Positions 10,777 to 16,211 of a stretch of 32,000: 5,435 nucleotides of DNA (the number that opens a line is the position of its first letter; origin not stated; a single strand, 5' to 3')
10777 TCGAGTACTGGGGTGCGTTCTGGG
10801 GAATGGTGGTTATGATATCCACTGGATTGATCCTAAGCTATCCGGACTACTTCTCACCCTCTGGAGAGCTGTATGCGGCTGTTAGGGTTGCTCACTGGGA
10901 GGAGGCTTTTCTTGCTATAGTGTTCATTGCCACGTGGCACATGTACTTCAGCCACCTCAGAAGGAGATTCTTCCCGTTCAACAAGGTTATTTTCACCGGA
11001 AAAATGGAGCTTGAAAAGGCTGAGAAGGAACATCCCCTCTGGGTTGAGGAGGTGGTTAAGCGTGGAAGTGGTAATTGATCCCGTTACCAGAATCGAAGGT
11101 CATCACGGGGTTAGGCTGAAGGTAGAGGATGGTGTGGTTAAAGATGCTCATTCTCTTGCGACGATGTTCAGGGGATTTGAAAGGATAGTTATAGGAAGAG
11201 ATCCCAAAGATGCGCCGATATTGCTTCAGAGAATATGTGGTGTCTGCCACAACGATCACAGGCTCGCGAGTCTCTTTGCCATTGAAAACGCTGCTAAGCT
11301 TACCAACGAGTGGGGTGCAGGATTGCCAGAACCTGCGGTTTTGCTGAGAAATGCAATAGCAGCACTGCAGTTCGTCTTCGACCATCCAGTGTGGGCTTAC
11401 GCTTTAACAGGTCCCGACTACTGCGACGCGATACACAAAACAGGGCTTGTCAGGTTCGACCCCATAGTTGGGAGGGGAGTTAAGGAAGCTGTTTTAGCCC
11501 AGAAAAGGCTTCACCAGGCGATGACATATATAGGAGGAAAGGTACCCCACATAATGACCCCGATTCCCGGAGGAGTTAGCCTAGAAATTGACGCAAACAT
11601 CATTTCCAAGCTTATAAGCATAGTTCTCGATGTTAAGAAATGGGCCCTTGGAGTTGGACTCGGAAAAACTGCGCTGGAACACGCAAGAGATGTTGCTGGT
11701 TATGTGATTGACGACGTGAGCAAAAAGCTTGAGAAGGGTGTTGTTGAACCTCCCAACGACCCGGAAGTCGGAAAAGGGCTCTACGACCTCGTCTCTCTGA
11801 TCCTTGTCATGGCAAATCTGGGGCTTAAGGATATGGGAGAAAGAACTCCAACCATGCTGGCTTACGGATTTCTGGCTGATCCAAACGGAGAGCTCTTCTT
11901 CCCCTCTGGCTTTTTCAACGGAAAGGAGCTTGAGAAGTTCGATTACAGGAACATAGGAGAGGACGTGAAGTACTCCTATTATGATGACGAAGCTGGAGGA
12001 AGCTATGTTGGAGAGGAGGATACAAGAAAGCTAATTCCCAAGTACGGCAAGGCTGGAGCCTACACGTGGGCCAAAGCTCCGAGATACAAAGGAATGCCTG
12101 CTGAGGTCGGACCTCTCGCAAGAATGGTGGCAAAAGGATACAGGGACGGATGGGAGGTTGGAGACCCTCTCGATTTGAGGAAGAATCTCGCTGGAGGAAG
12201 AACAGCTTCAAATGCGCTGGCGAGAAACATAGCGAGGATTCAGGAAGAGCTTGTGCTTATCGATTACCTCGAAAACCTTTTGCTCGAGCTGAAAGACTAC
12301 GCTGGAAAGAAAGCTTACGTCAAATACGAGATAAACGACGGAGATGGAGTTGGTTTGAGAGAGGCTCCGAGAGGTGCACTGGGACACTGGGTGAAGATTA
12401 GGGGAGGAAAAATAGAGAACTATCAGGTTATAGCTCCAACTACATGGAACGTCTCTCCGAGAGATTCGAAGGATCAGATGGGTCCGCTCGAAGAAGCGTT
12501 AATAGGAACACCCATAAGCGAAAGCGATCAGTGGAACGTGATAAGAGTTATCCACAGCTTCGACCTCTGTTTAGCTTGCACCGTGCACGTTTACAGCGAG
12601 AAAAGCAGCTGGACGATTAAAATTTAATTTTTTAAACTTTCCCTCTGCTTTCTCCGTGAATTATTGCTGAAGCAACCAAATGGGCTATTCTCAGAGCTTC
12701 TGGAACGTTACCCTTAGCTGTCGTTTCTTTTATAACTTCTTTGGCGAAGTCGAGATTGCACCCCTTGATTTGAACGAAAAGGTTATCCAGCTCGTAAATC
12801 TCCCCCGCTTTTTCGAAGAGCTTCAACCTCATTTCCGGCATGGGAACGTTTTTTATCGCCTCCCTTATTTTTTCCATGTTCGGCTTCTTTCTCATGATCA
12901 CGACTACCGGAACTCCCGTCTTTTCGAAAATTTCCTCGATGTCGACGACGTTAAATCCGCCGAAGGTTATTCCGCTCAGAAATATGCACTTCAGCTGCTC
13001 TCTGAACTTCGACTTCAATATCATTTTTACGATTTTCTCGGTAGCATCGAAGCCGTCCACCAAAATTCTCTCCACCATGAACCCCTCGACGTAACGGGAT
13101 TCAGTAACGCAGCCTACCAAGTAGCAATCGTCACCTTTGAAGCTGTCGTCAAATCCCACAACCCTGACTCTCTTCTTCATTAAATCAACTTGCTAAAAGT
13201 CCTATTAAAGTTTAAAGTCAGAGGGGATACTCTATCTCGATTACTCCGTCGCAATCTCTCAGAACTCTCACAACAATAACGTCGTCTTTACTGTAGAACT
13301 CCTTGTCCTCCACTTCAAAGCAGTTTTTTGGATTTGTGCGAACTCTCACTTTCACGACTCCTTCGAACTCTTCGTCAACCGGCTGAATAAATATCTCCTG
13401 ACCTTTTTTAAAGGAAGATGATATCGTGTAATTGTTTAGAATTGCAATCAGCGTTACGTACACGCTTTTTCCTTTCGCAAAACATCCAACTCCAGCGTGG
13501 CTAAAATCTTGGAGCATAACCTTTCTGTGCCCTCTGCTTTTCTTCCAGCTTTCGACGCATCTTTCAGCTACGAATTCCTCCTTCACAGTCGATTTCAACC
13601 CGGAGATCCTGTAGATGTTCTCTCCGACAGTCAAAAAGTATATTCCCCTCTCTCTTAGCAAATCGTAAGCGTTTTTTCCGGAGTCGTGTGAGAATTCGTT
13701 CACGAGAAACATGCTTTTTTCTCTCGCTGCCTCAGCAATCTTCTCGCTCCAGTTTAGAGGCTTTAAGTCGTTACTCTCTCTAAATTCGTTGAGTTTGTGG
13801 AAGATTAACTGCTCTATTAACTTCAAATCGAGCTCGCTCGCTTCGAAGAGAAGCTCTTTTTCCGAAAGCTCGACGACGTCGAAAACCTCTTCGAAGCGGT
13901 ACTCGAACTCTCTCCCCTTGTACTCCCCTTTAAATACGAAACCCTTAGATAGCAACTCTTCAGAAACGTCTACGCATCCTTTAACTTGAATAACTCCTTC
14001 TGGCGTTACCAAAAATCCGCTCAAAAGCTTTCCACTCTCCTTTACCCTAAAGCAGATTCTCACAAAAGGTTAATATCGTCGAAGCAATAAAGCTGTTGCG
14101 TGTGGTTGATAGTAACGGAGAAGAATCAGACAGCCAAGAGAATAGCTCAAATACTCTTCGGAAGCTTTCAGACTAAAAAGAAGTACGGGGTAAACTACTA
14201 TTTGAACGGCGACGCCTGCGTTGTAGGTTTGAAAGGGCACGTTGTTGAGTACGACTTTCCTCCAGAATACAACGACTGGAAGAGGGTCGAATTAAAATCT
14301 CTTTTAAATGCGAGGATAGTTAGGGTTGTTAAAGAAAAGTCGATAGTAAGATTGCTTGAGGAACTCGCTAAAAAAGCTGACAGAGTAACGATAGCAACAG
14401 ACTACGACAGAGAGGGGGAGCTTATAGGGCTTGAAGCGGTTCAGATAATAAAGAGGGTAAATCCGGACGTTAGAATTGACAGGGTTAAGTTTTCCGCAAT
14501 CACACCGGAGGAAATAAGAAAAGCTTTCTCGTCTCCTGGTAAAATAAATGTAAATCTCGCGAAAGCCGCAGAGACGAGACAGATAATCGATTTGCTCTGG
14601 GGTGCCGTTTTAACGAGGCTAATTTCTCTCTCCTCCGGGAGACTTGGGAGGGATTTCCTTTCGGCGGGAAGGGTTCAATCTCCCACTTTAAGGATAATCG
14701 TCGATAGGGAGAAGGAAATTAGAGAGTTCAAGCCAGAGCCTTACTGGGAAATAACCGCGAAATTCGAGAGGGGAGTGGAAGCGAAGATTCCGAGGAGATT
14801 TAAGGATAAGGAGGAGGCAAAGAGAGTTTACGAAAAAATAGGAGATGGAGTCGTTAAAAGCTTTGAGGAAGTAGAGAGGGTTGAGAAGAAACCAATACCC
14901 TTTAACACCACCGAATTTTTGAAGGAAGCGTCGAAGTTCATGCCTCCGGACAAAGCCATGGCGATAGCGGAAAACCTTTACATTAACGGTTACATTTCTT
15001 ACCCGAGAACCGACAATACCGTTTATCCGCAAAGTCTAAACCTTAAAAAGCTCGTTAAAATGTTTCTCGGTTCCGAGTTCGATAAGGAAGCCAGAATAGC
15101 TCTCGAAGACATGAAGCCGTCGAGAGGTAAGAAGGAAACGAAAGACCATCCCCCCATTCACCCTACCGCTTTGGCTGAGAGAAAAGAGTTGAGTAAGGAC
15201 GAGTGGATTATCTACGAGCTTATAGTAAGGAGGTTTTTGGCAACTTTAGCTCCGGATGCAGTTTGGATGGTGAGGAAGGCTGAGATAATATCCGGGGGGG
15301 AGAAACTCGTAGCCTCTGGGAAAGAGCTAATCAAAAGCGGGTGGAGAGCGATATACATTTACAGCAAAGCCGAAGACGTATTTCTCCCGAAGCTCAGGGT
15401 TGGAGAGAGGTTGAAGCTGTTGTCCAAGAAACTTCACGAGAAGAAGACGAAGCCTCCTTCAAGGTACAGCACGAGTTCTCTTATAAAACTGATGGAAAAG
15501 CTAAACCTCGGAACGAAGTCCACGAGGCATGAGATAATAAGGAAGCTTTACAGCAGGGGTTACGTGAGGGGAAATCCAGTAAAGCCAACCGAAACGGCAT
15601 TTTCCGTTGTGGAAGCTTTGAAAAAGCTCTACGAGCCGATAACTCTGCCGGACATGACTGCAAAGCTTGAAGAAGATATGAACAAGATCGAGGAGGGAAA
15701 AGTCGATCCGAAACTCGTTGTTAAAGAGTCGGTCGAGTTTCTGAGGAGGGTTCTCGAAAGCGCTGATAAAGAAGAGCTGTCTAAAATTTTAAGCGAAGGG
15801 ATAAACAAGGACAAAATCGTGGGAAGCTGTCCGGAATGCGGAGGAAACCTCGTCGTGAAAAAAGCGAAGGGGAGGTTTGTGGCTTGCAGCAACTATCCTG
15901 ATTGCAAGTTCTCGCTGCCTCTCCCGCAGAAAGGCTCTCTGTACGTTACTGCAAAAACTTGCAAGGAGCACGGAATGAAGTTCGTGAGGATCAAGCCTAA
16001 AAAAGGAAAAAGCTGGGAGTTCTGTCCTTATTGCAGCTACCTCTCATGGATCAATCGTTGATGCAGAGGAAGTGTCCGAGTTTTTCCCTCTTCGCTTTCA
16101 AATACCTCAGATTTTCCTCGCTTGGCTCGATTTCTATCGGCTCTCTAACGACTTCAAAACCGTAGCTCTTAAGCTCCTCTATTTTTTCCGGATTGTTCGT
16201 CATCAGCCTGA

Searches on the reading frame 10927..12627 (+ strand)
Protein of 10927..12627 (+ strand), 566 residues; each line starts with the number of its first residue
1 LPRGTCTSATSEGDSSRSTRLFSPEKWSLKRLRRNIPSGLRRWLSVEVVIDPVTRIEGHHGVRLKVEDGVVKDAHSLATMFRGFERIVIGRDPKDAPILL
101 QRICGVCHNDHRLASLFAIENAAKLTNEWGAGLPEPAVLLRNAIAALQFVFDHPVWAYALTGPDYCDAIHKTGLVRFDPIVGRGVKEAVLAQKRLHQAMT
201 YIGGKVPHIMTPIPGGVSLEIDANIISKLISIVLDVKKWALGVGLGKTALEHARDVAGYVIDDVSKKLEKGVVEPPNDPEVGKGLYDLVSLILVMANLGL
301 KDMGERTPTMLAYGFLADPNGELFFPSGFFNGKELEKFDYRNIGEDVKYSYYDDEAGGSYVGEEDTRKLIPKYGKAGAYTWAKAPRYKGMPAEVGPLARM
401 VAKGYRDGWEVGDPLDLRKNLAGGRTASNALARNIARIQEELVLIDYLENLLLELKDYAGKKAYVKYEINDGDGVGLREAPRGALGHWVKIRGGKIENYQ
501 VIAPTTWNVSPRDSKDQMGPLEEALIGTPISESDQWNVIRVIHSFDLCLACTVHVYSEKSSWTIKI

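Call 59: search_protein_families(library=pfam, proteins=[window:10927-12627:+], max_evalue=0.00001)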
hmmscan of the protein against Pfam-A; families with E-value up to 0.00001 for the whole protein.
window:10927-12627:+ (566 aa): 1 family
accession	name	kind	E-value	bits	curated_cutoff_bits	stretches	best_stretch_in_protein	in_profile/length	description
PF00374.24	NiFeSe_Hases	-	7.5e-90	302.7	25.8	2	303-554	237-508/508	Nickel-dependent hydrogenase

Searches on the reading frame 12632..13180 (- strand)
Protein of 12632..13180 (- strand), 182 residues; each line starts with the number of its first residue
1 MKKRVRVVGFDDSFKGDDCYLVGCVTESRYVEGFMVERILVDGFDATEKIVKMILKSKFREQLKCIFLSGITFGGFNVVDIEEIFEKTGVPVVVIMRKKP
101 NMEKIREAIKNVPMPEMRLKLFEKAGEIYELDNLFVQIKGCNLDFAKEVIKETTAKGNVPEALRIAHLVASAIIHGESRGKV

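Call 59: search_protein_families(library=pfam, proteins=[window:12632-13180:-], max_evalue=0.00001)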
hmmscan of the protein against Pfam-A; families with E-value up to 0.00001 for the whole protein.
window:12632-13180:- (182 aa): 1 family
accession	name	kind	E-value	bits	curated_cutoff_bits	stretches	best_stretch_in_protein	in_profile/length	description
PF01949.23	Endo_dU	-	2.1e-62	210.2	32.7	1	4-173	2-181/182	Endonuclease dU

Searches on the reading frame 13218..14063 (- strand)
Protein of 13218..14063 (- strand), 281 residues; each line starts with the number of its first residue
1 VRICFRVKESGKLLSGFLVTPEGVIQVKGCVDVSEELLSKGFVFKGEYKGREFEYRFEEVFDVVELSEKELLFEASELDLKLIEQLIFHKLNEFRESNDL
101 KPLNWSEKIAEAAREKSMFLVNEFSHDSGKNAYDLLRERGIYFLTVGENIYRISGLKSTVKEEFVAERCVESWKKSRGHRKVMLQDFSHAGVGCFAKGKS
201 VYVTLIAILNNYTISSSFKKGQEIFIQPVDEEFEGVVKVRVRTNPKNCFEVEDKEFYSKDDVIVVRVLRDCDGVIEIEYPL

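Call 59: search_protein_families(library=pfam, proteins=[window:13218-14063:-], max_evalue=0.00001)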
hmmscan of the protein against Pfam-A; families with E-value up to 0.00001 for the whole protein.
window:13218-14063:- (281 aa): 1 family
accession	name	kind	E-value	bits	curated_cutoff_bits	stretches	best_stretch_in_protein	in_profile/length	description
PF00188.32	CAP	-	8.9e-11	43.1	21.1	1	90-202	3-110/117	Cysteine-rich secretory protein family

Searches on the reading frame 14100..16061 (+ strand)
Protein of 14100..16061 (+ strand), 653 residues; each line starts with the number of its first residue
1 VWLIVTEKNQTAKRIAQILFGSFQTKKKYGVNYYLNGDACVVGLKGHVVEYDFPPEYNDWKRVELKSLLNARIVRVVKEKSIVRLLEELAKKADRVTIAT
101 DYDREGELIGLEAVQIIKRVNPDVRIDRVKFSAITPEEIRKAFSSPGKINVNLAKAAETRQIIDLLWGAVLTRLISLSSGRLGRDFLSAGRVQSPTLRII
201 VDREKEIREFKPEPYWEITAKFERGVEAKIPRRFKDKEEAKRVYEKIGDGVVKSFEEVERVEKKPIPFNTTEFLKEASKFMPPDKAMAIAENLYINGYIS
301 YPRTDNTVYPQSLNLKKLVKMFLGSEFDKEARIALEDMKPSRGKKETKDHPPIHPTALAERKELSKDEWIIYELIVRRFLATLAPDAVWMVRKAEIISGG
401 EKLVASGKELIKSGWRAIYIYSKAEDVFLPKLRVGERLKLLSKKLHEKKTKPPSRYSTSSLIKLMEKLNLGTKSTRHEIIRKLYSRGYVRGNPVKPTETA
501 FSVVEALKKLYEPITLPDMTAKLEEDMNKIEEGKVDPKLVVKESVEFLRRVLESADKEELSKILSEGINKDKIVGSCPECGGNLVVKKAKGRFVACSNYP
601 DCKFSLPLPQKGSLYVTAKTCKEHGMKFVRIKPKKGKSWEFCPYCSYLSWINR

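Call 59: search_protein_families(library=pfam, proteins=[window:14100-16061:+], max_evalue=0.00001)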
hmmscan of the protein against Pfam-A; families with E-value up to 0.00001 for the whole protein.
window:14100-16061:+ (653 aa): 3 families
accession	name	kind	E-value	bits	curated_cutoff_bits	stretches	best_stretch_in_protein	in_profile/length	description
PF01131.25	Topoisom_bac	-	1.9e-124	416.3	35.1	1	149-541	2-410/411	DNA topoisomerase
PF01751.28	Toprim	-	9.2e-15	55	23.1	1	3-134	2-96/96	Toprim domain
PF01396.24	Zn_ribbon_Top1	-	1.1e-13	51.1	32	1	575-610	2-38/39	Topoisomerase DNA binding C4 zinc finger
